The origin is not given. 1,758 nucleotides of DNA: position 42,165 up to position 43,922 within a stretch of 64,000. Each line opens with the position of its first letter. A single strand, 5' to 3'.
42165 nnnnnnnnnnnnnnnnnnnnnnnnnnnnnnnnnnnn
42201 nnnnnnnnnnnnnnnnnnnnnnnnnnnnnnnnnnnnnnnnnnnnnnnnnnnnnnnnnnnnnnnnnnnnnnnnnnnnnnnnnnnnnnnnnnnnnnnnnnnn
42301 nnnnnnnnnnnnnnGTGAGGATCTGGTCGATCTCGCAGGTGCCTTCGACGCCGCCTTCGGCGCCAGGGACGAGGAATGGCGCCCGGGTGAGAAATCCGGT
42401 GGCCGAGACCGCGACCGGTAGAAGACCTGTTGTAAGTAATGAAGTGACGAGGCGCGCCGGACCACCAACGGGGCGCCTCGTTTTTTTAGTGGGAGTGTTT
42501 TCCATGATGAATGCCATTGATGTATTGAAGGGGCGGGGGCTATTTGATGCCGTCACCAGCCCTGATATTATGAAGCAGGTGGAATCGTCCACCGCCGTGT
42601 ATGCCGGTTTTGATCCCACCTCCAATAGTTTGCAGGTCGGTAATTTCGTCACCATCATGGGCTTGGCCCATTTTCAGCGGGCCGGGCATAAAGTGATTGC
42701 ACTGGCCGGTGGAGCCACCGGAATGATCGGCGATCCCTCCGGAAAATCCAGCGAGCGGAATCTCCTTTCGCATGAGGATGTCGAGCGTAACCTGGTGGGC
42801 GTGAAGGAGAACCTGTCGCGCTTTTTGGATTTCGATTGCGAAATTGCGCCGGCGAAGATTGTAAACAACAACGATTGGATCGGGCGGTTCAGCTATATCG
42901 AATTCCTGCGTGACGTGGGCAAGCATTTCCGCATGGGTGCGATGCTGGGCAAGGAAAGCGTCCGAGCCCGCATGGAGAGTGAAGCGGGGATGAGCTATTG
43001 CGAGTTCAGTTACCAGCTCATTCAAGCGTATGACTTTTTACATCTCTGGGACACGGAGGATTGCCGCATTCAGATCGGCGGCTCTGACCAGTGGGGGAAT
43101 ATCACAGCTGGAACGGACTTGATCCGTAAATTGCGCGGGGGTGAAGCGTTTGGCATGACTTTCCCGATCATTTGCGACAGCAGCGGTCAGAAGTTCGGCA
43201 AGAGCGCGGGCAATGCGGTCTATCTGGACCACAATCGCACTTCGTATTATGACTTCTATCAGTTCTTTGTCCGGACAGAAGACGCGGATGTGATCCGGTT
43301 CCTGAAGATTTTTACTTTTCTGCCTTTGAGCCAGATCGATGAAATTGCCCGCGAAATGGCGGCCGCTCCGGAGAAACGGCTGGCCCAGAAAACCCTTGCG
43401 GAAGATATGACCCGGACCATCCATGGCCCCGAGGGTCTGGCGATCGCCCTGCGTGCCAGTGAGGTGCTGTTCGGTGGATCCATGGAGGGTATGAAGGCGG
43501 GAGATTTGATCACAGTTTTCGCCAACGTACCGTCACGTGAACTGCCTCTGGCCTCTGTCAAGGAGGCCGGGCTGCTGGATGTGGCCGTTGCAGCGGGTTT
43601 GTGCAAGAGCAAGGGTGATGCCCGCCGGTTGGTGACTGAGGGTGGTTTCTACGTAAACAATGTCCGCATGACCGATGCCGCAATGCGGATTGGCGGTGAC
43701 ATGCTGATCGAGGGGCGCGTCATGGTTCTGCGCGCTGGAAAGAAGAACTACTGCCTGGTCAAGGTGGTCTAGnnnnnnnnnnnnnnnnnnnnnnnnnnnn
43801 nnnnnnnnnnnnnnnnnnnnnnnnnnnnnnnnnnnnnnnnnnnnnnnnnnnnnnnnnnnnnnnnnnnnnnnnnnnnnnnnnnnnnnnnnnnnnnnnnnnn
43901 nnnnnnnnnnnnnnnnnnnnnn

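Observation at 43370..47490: Degraded integrative island inserted in the 3-prime end of tyrS, with the displaced original tyrS tail retained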

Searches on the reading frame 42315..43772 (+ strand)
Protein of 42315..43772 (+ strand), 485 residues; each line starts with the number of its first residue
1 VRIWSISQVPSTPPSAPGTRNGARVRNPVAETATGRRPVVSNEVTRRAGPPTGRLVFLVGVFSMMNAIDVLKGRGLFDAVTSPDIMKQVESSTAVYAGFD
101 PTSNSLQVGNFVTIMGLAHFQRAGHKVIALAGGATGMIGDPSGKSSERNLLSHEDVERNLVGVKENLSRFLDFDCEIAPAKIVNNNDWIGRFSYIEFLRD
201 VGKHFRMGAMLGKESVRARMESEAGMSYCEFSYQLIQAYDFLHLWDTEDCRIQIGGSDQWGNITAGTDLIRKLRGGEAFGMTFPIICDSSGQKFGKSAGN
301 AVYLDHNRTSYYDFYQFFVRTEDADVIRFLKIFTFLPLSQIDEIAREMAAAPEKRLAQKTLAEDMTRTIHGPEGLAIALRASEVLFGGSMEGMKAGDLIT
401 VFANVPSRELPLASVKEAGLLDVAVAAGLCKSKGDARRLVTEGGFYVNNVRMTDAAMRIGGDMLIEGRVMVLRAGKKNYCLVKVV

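Call 7: search_protein_families(library=pfam, max_evalue=0.01, proteins=[window:42315-43772:+])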
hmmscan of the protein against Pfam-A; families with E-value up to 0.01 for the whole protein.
window:42315-43772:+ (485 aa): 4 families
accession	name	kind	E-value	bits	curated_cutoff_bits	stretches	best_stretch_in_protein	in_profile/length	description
PF00579.31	tRNA-synt_1b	-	3e-77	260.3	21.1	1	91-386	4-291/292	tRNA synthetases class I (W and Y)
PF22421.1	SYY_C-terminal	-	2e-16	60.1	27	1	400-482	4-83/83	Tyrosine--tRNA ligase SYY-like C-terminal domain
PF01479.30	S4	-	2.3e-07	30.9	22.8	1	421-463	3-46/48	S4 domain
PF16714.10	TyrRSs_C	-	8.8e-07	29.2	30.6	1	409-484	12-102/120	Tyrosyl-tRNA synthetase C-terminal domain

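Call 9: find_related_loci(query=window:42504-43772:+, collection=genome_contigs, flank=10000)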
Query window:42504-43772:+ (422 aa) in genome_contigs; peptide patterns used: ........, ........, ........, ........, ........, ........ (x = any residue, [..] = any of these).
131 stretches matched a pattern; 87 encode a relative of the query (tblastn E <= 1e-3); the best 80 are kept; 80 distinct loci.
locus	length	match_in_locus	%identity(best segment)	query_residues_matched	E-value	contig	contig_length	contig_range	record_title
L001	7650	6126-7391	88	1-422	0e+0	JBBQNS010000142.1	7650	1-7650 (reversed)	MAG: Kiritimatiellia bacterium isolate Co_metawrap_267 Cmw_267_k141_2412199_length_7650_cov_12.0000, whole genome shotgu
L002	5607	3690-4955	88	1-422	0e+0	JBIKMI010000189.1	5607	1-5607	MAG: Kiritimatiellia bacterium isolate ME2014-08-31_3300042860_group5_bin95 Rohwer_bin2522_scaffold_22736_c1, whole geno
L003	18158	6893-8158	86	1-422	0e+0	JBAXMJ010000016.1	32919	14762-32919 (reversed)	MAG: bacterium isolate ELA450 MAG450_16, whole genome shotgun sequence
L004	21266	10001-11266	85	1-422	0e+0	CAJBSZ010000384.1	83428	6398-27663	uncultured bacterium isolate Loc090907-8m_bin-482 genome assembly, contig: bin-482:384/559, whole genome shotgun sequenc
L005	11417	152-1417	85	1-422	0e+0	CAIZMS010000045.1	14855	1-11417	uncultured bacterium isolate Loc080925-8m_bin-101 genome assembly, contig: bin-101:045/419, whole genome shotgun sequenc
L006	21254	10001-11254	86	1-418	0e+0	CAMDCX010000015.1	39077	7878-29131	MAG: PVC group bacterium isolate MiH-14oct19-100 genome assembly, contig: MiH-14oct19-C1761, whole genome shotgun sequen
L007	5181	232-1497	86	1-422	0e+0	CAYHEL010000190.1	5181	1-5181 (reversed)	MAG TPA_asm: uncultured Verrucomicrobiota bacterium isolate ERP119702_co1_241 genome assembly, contig: NODE_24465_length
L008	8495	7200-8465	86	1-422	0e+0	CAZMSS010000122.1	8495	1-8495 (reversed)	MAG TPA_asm: uncultured Verrucomicrobiota bacterium isolate binchicken_co2_359 genome assembly, contig: NODE_7226_length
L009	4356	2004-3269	85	1-422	0e+0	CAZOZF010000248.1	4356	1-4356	MAG TPA_asm: uncultured Verrucomicrobiota bacterium isolate SRP272421_co1_241 genome assembly, contig: NODE_78977_length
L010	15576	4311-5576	85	1-422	0e+0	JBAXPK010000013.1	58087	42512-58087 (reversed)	MAG: bacterium isolate ELA529 MAG529_13, whole genome shotgun sequence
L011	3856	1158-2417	85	1-422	0e+0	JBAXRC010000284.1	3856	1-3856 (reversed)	MAG: bacterium isolate ELA573 MAG573_284, whole genome shotgun sequence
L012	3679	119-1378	85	1-422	0e+0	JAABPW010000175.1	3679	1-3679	MAG: Verrucomicrobia bacterium isolate S02.Bin004 Scaffold_253, whole genome shotgun sequence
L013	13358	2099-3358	81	1-420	0e+0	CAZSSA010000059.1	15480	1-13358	MAG TPA_asm: uncultured Verrucomicrobiota bacterium isolate SRP272421_co3_542 genome assembly, contig: NODE_10092_length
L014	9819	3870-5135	78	1-422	0e+0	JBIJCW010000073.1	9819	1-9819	MAG: Kiritimatiellia bacterium isolate ME2006-08-22D15_3300044611_group2_bin126 Rohwer_bin2518_scaffold_9113_c1, whole g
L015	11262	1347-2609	77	1-421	0e+0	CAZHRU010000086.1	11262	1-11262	MAG TPA_asm: uncultured Verrucomicrobiota bacterium isolate SRP272421_co4_615 genome assembly, contig: NODE_17523_length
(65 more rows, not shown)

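Call 57: search_protein_families(library=pfam, max_evalue=0.01, proteins=[L003:8246-8887:+, L003:8872-9687:+, L014:5378-5665:+])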
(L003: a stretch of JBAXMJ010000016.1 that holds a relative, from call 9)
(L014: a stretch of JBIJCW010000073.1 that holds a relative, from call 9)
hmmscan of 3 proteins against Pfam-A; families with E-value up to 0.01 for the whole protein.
L003:8246-8887:+ (213 aa): 0 families

L003:8872-9687:+ (271 aa): 1 family
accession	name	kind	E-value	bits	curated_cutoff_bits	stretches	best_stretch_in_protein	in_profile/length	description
PF08843.17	AbiEii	-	2e-27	97.1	22.5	1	35-225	3-199/238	Nucleotidyl transferase AbiEii toxin, Type IV TA system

L014:5378-5665:+ (95 aa): 1 family
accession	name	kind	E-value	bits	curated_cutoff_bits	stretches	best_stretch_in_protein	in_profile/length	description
PF05016.21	ParE_toxin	-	1.9e-19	70.5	23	1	3-90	1-88/89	ParE toxin of type II toxin-antitoxin system, parDE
